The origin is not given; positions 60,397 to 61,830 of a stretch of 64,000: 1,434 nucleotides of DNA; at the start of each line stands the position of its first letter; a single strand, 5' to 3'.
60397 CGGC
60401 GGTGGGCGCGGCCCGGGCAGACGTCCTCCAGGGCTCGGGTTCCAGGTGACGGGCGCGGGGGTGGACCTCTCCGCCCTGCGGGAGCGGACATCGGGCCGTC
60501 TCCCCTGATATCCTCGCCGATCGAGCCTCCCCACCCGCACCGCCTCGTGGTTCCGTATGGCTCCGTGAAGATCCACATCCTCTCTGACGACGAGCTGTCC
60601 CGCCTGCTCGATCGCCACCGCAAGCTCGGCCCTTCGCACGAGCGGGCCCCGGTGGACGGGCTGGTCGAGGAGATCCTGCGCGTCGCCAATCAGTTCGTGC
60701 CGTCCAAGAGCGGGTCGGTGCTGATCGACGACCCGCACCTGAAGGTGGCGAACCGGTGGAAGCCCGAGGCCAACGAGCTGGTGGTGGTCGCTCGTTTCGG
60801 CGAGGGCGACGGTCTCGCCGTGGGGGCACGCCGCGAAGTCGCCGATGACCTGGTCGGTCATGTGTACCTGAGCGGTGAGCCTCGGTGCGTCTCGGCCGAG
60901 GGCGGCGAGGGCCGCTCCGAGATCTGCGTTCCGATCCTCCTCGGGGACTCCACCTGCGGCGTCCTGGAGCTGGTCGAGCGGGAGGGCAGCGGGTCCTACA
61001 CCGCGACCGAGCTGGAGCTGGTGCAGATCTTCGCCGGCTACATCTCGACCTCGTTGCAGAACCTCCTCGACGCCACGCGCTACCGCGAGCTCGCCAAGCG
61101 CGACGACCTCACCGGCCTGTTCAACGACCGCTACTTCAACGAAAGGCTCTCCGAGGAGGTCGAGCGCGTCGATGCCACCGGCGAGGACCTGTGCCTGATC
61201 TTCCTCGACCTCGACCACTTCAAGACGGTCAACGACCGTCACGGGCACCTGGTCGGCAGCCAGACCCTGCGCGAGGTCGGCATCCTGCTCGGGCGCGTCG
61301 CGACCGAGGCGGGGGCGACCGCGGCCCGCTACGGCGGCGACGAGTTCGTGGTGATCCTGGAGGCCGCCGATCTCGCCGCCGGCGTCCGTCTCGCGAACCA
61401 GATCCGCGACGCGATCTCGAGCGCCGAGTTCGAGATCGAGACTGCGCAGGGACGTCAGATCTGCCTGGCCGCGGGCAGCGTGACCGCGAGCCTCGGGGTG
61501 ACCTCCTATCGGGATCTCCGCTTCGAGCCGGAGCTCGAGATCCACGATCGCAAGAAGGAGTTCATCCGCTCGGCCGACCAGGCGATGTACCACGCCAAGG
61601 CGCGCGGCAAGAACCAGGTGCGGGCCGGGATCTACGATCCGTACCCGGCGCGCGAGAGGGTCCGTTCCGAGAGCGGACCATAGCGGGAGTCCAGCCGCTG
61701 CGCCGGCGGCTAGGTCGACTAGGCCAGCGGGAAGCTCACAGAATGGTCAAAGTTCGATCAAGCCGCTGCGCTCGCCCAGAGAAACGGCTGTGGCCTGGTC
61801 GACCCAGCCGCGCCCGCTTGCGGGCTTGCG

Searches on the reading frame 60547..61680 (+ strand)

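Call 48: search_protein_families(library=pfam, proteins=[window:60547-61680:+], max_evalue=0.00001)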
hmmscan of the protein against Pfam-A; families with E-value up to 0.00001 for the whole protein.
window:60547-61680:+ (378 aa): 4 families
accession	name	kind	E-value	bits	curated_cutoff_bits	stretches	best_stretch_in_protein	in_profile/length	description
PF00990.26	GGDEF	-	1e-33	116.8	23.8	1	183-357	1-161/161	Diguanylate cyclase, GGDEF domain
PF13185.12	GAF_2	-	4e-09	37.2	28.6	1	35-170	3-135/136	GAF domain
PF13492.12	GAF_3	-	1.1e-08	36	27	1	72-172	28-129/129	GAF domain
PF01590.32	GAF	-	2e-06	28.8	22.4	1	38-169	4-132/133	GAF domain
